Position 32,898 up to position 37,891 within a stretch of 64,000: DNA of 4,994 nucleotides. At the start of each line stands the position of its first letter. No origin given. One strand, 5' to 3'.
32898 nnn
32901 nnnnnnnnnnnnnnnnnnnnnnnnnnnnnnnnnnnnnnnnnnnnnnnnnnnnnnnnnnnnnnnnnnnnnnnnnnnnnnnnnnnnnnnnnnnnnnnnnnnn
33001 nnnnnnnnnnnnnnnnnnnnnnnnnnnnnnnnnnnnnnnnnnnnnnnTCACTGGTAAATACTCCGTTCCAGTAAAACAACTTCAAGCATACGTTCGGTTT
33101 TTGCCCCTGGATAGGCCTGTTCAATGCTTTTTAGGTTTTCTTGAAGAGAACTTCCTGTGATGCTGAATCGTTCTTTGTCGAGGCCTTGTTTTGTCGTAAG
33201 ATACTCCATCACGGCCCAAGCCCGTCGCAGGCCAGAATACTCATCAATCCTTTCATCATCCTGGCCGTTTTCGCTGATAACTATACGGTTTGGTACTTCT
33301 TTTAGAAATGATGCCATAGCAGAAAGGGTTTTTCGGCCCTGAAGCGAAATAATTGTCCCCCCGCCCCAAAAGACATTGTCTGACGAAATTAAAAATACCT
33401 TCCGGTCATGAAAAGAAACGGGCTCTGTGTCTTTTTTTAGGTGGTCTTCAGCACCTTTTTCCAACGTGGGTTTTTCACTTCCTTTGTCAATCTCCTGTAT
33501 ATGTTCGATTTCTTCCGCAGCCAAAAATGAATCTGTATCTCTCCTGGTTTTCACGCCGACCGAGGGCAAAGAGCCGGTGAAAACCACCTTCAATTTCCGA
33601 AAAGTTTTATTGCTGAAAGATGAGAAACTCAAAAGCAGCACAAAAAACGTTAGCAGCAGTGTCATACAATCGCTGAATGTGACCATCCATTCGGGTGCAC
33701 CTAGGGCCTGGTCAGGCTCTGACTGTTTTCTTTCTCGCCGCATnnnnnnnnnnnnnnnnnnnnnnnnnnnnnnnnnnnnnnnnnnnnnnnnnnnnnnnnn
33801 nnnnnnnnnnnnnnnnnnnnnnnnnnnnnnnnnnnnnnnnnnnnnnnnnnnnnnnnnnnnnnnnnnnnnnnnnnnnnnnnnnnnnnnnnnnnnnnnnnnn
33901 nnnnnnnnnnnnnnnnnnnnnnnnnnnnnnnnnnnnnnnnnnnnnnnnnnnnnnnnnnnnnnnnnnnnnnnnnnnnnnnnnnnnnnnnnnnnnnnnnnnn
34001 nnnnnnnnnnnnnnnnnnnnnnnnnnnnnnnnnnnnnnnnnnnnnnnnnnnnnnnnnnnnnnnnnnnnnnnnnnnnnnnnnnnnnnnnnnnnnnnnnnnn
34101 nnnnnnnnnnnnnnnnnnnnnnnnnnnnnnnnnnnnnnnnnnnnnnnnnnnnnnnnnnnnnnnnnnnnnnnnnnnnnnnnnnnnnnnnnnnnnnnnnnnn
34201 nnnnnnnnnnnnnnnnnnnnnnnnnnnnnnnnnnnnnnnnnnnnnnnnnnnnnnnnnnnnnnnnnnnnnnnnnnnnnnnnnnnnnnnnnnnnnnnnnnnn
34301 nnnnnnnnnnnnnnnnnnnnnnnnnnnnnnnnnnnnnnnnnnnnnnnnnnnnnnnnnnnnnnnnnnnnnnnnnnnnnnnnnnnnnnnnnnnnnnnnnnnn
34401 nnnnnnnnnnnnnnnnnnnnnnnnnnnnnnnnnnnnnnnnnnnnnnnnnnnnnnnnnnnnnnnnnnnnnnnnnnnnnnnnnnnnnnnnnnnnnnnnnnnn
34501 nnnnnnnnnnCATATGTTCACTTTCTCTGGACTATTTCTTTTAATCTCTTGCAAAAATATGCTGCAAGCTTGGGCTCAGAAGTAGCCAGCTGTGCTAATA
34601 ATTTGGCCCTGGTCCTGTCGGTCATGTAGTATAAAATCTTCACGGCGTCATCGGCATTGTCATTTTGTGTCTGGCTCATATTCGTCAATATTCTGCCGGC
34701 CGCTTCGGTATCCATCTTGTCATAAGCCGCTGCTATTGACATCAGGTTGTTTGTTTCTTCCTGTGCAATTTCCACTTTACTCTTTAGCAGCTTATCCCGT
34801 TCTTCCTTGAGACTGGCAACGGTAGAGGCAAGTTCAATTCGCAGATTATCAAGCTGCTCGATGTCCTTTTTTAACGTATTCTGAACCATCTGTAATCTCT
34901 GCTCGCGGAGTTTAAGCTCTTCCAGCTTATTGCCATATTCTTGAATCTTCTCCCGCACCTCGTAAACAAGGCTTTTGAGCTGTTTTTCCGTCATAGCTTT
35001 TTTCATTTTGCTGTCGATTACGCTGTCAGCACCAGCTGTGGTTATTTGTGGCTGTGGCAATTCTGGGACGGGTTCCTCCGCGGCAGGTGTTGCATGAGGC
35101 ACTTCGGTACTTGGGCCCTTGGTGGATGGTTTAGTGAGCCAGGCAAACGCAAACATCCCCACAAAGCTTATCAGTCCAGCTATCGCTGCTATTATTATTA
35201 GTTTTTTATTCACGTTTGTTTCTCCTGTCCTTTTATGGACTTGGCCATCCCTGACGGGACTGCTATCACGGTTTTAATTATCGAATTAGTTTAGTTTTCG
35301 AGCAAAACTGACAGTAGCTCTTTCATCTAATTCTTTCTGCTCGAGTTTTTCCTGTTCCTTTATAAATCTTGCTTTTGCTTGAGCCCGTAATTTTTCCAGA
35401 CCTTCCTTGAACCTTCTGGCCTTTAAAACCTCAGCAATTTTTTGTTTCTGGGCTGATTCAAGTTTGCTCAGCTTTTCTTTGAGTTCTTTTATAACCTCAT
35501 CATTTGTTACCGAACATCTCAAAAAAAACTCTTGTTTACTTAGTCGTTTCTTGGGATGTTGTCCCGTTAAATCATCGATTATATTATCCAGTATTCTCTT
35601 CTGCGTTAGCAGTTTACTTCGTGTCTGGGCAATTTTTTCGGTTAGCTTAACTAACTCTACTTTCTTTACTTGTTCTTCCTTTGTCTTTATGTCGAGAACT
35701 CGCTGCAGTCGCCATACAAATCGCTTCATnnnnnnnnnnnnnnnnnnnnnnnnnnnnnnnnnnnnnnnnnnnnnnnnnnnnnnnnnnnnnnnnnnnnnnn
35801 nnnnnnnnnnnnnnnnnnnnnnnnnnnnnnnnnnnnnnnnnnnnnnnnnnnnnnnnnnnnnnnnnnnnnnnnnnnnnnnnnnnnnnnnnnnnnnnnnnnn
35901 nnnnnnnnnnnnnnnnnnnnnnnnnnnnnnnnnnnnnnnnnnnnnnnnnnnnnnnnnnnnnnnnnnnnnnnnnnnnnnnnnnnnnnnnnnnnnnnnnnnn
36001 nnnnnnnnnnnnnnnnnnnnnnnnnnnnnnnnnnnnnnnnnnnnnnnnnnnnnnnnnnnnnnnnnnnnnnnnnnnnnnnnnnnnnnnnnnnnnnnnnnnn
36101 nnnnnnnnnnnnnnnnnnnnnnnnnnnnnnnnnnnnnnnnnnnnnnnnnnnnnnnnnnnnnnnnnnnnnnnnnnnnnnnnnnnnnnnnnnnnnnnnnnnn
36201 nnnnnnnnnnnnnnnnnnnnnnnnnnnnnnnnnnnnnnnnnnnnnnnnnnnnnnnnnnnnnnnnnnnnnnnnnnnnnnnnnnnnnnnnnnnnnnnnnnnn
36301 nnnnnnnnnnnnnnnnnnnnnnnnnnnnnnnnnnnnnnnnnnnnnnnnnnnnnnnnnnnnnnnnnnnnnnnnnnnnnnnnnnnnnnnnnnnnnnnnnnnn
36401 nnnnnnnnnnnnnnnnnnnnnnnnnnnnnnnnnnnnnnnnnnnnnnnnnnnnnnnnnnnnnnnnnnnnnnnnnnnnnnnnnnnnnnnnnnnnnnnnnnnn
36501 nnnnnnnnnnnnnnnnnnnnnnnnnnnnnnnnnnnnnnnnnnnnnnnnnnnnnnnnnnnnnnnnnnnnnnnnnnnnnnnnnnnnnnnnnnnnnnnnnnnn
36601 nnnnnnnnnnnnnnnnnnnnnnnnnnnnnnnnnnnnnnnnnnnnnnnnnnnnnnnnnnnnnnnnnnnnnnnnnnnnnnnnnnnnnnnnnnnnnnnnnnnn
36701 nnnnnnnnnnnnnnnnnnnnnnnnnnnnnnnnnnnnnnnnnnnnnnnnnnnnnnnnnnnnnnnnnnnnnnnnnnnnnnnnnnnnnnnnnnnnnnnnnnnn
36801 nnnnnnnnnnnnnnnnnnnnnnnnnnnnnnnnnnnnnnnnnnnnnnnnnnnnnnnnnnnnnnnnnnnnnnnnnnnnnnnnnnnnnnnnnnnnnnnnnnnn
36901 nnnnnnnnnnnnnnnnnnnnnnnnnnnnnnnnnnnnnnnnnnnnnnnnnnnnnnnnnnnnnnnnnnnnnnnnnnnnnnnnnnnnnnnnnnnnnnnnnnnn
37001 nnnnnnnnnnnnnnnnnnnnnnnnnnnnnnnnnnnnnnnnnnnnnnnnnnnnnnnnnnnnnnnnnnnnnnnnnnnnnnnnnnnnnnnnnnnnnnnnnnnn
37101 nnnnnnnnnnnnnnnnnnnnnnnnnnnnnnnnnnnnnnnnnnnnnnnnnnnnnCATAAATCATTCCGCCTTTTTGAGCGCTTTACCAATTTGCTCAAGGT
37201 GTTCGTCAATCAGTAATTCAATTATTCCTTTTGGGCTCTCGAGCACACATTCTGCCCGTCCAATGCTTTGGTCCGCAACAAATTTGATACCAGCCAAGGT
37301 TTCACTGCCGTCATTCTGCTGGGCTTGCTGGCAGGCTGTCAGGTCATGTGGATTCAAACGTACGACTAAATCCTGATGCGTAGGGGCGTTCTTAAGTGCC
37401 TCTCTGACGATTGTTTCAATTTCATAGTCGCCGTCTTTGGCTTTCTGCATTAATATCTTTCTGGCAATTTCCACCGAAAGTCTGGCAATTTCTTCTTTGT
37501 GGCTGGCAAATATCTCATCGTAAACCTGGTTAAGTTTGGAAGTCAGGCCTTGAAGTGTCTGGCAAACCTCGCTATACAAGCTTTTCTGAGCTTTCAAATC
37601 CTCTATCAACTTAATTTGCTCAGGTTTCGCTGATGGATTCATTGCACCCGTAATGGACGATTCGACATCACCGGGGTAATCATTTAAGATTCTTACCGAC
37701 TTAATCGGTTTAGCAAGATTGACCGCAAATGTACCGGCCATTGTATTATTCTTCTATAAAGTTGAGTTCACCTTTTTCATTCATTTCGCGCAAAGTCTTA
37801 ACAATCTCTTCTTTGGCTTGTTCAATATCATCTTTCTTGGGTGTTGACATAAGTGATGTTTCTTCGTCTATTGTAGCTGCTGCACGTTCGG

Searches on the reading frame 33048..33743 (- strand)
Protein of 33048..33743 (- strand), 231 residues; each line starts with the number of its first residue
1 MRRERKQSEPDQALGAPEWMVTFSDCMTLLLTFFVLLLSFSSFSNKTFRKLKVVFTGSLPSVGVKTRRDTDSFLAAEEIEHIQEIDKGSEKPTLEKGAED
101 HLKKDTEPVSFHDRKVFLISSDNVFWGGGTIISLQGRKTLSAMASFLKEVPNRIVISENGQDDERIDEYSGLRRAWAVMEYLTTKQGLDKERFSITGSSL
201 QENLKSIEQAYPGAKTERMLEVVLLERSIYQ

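Call 8: search_protein_families(library=pfam, proteins=[window:33048-33743:-], max_evalue=0.001)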
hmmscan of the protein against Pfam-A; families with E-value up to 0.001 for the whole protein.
window:33048-33743:- (231 aa): 2 families
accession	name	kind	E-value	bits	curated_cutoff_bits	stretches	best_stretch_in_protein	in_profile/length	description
PF13677.11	MotB_plug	-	7.9e-16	57.8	24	1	4-58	3-57/58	Membrane MotB of proton-channel complex MotA/MotB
PF00691.25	OmpA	-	0.00024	21.8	27.2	1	125-204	2-85/98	OmpA family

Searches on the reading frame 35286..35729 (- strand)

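Call 8: search_protein_families(library=pfam, proteins=[window:35286-35729:-], max_evalue=0.001)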
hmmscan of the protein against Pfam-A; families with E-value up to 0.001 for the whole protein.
window:35286-35729:- (147 aa): 1 family
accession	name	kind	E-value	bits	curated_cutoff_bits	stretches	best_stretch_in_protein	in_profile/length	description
PF02050.21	FliJ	-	2.6e-06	28.1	28.4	1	74-141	55-122/123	Flagellar FliJ protein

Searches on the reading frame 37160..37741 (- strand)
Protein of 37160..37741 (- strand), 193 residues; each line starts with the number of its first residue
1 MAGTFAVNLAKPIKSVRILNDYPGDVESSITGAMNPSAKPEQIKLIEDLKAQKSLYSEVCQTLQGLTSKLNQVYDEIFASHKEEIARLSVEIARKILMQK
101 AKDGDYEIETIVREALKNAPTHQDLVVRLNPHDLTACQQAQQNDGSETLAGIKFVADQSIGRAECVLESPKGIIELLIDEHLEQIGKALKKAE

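Call 8: search_protein_families(library=pfam, proteins=[window:37160-37741:-], max_evalue=0.001)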
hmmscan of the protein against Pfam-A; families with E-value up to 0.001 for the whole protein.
window:37160-37741:- (193 aa): 1 family
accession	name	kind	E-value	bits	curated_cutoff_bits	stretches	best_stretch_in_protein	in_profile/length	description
PF02108.21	FliH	-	3.8e-15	56.4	24.1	1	59-184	3-127/128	Flagellar assembly protein FliH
